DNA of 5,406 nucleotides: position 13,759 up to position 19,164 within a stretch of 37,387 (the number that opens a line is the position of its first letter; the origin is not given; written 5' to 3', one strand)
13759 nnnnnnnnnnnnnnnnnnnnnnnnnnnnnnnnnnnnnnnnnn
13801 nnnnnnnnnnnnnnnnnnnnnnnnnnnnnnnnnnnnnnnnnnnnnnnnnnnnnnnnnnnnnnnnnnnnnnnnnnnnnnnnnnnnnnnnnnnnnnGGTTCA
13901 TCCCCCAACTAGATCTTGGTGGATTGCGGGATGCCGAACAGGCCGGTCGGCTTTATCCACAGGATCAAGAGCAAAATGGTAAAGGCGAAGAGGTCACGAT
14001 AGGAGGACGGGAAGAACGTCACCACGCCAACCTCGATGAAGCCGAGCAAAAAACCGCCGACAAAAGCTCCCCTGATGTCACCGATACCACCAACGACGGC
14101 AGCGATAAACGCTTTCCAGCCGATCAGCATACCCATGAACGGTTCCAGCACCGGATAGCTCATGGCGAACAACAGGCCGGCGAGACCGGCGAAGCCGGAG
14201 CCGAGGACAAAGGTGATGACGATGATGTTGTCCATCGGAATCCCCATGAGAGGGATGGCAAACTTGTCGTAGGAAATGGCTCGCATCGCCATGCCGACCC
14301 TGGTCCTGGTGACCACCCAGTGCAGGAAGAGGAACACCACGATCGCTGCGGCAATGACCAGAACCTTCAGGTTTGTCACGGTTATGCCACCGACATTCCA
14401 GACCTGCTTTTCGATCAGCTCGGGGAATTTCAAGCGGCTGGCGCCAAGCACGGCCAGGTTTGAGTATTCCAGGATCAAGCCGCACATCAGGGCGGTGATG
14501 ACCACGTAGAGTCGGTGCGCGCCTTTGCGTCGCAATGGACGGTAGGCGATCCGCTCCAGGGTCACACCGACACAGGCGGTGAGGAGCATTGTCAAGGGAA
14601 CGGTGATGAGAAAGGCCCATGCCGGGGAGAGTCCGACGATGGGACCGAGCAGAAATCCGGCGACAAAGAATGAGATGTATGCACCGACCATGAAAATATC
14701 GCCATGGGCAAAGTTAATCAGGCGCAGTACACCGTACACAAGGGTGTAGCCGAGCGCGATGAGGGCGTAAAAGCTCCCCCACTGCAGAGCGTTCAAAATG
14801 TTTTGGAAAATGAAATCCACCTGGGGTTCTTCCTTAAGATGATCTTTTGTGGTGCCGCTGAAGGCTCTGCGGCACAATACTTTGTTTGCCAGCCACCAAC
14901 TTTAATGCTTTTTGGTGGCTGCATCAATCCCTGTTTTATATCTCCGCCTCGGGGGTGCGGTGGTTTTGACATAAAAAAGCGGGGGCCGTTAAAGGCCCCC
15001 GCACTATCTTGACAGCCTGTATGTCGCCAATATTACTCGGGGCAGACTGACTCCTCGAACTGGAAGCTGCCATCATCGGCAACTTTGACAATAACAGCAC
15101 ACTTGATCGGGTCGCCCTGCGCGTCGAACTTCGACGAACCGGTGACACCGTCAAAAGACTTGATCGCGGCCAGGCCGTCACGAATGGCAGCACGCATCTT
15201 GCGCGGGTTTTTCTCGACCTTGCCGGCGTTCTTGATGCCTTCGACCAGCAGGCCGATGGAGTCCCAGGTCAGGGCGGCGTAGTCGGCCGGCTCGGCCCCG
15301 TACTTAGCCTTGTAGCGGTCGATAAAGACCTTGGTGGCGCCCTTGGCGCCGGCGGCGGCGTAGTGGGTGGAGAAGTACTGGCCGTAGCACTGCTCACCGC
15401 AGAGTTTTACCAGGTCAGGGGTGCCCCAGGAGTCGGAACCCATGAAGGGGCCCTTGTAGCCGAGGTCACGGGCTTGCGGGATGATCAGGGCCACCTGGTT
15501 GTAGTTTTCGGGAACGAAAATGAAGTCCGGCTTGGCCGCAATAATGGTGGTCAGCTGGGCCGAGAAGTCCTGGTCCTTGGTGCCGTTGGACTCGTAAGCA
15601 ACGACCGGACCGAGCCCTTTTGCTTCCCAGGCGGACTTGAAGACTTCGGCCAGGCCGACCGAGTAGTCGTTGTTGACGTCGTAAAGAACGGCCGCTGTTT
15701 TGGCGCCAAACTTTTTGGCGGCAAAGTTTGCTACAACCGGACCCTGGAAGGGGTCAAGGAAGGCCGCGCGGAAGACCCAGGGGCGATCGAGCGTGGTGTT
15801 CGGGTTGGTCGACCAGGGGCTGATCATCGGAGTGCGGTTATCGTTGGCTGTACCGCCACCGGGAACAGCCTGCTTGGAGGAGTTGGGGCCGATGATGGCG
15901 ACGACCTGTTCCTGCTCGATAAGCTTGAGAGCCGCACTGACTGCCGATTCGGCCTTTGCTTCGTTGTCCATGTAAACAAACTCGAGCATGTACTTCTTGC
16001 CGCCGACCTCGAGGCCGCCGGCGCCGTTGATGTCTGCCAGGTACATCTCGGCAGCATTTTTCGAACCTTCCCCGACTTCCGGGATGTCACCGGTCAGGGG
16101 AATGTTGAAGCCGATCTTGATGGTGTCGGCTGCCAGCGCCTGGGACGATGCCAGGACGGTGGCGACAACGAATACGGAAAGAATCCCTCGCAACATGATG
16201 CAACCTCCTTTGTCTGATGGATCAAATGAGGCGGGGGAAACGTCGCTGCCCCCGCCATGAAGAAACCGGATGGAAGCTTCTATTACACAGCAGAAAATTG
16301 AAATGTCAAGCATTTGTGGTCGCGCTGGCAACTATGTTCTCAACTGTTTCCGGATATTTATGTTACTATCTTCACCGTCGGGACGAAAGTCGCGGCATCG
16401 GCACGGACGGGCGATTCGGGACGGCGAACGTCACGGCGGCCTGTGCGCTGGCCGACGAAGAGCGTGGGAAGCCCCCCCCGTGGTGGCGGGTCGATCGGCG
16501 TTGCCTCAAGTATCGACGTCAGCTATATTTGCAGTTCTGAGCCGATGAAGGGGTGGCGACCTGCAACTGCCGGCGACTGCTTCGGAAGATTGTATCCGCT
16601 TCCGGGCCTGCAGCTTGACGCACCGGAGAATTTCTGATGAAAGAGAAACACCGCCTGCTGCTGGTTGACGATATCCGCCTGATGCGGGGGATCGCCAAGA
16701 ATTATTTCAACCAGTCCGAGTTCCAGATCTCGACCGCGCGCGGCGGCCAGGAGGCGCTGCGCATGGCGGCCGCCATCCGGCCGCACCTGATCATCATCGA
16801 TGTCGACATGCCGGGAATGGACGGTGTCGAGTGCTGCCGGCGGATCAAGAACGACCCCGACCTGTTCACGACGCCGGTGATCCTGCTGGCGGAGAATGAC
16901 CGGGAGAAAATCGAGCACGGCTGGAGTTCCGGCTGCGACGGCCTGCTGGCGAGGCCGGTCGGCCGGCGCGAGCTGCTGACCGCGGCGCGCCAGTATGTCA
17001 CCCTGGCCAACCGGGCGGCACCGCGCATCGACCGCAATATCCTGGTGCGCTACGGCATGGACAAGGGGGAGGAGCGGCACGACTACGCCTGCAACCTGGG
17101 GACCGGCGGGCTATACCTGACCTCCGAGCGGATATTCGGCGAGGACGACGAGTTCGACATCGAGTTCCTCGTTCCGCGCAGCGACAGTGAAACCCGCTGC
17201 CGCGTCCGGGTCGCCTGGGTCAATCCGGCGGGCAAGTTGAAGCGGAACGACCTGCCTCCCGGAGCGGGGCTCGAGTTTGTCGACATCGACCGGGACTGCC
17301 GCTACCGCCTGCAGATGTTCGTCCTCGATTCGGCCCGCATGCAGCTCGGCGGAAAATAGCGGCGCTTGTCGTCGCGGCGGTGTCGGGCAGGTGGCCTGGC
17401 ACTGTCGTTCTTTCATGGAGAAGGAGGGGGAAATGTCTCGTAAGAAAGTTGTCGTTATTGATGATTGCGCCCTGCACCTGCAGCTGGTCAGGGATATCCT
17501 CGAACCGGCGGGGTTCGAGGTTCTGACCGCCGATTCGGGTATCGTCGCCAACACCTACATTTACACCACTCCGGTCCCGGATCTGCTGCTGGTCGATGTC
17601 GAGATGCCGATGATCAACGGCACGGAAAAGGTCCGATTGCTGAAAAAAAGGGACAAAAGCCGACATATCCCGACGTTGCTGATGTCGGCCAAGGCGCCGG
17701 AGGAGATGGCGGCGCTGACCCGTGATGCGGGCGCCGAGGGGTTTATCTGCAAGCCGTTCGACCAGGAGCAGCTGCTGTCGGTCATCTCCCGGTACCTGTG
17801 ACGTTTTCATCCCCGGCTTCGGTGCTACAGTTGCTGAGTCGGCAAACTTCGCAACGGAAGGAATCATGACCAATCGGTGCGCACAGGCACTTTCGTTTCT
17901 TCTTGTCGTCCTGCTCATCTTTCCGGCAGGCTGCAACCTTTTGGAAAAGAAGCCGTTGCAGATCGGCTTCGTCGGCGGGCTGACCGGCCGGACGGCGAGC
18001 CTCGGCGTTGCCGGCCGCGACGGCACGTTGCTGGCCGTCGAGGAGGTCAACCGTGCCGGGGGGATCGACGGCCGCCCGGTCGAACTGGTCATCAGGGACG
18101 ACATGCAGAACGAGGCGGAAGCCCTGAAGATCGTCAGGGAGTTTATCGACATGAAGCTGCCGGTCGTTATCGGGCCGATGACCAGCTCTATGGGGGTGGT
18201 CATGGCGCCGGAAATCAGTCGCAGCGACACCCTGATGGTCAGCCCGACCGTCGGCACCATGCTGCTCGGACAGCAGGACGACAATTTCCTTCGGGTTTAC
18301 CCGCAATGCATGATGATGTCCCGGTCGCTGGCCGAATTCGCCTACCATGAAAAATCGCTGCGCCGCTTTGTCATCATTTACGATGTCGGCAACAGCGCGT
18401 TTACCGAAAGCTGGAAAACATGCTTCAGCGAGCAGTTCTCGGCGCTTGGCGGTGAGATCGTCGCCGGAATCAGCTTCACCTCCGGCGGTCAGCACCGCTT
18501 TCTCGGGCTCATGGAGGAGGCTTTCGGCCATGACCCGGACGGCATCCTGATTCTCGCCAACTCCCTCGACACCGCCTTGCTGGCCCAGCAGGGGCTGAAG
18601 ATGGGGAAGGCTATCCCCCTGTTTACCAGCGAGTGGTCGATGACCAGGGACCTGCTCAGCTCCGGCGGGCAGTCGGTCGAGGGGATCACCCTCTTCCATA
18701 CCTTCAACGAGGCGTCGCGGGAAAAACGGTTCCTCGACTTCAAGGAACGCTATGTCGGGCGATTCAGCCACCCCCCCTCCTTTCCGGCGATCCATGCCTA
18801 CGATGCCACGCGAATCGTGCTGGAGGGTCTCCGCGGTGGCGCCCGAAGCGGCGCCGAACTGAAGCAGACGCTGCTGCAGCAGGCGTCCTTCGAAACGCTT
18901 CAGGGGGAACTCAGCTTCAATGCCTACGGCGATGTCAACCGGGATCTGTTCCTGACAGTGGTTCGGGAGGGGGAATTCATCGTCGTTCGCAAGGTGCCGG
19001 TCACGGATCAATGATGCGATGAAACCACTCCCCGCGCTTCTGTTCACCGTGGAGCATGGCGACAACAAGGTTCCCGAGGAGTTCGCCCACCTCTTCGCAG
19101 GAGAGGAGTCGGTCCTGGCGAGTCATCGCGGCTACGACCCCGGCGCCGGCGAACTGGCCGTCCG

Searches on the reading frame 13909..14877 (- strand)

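Call 61: search_protein_families(library=pfam, proteins=[window:13909-14877:-], max_evalue=0.0001)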
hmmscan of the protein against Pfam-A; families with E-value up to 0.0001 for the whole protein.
window:13909-14877:- (322 aa): 1 family
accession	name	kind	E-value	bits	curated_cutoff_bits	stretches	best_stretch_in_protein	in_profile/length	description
PF02653.21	BPD_transp_2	-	8e-41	140.4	26.8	1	26-306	1-269/269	Branched-chain amino acid transport system / permease component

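Call 63: search_protein_families(library=ncbifam, proteins=[window:13909-14877:-], max_evalue=1e-10)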
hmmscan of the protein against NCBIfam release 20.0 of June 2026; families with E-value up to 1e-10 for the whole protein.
window:13909-14877:- (322 aa): 3 families
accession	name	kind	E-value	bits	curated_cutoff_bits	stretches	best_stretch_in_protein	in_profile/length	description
NF008011.0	PRK10740.1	equivalog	1.1e-57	196.1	379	1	19-321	4-307/308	high-affinity branched-chain amino acid ABC transporter permease LivH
TIGR03409.1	urea_trans_UrtB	equivalog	2e-43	149.1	250.3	1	25-315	2-287/291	urea ABC transporter permease subunit UrtB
TIGR03622.1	urea_t_UrtB_arc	equivalog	3.2e-25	89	374.25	1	31-316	8-279/284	urea ABC transporter, permease protein UrtB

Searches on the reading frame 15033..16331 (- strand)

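Call 61: search_protein_families(library=pfam, proteins=[window:15033-16331:-], max_evalue=0.0001)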
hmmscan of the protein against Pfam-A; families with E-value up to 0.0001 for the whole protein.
window:15033-16331:- (432 aa): 3 families
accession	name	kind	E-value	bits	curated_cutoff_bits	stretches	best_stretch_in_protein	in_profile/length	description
PF13458.12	Peripla_BP_6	-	1.3e-57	196.5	31.7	1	70-421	1-342/343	Periplasmic binding protein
PF01094.35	ANF_receptor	-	2.8e-25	89.6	25.4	1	92-413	4-346/353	Receptor family ligand binding region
PF13433.12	Peripla_BP_5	-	6.7e-14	52.2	27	2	201-424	125-343/363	Periplasmic binding protein domain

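Call 63: search_protein_families(library=ncbifam, proteins=[window:15033-16331:-], max_evalue=1e-10)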
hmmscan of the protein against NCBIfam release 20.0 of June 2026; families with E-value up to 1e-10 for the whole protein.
window:15033-16331:- (432 aa): 1 family
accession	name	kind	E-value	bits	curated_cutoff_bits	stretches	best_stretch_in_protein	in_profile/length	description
NF011933.0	PRK15404.1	subfamily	6.4e-41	140.6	477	1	53-407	9-349/370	high-affinity branched-chain amino acid ABC transporter substrate-binding protein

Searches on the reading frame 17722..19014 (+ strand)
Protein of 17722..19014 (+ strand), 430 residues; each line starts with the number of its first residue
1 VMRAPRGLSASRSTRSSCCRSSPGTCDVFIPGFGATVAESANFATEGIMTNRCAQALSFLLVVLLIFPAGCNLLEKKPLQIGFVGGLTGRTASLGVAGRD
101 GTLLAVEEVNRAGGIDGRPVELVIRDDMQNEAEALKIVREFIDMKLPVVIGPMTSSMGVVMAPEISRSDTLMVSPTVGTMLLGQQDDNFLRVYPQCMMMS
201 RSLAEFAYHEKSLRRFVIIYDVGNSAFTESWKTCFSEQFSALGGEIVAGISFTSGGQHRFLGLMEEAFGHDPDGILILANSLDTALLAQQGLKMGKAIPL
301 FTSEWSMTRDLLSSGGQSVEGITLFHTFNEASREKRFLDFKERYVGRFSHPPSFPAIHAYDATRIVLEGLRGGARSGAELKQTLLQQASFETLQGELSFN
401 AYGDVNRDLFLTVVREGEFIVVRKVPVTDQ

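Call 61: search_protein_families(library=pfam, proteins=[window:17722-19014:+], max_evalue=0.0001)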
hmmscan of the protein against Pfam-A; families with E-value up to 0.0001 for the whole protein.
window:17722-19014:+ (430 aa): 3 families
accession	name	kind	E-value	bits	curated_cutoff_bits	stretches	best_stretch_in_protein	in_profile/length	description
PF13458.12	Peripla_BP_6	-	1.7e-41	143.5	31.7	1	78-415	1-339/343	Periplasmic binding protein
PF01094.35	ANF_receptor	-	1.3e-10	41.4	25.4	1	103-406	7-341/353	Receptor family ligand binding region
PF13433.12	Peripla_BP_5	-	9.9e-10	38.5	27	1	80-176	2-99/363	Periplasmic binding protein domain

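Call 63: search_protein_families(library=ncbifam, proteins=[window:17722-19014:+], max_evalue=1e-10)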
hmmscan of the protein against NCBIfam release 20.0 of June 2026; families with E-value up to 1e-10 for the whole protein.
window:17722-19014:+ (430 aa): 1 family
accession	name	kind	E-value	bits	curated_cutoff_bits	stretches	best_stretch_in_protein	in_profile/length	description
NF011933.0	PRK15404.1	subfamily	2.7e-14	53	477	1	74-407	22-352/370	high-affinity branched-chain amino acid ABC transporter substrate-binding protein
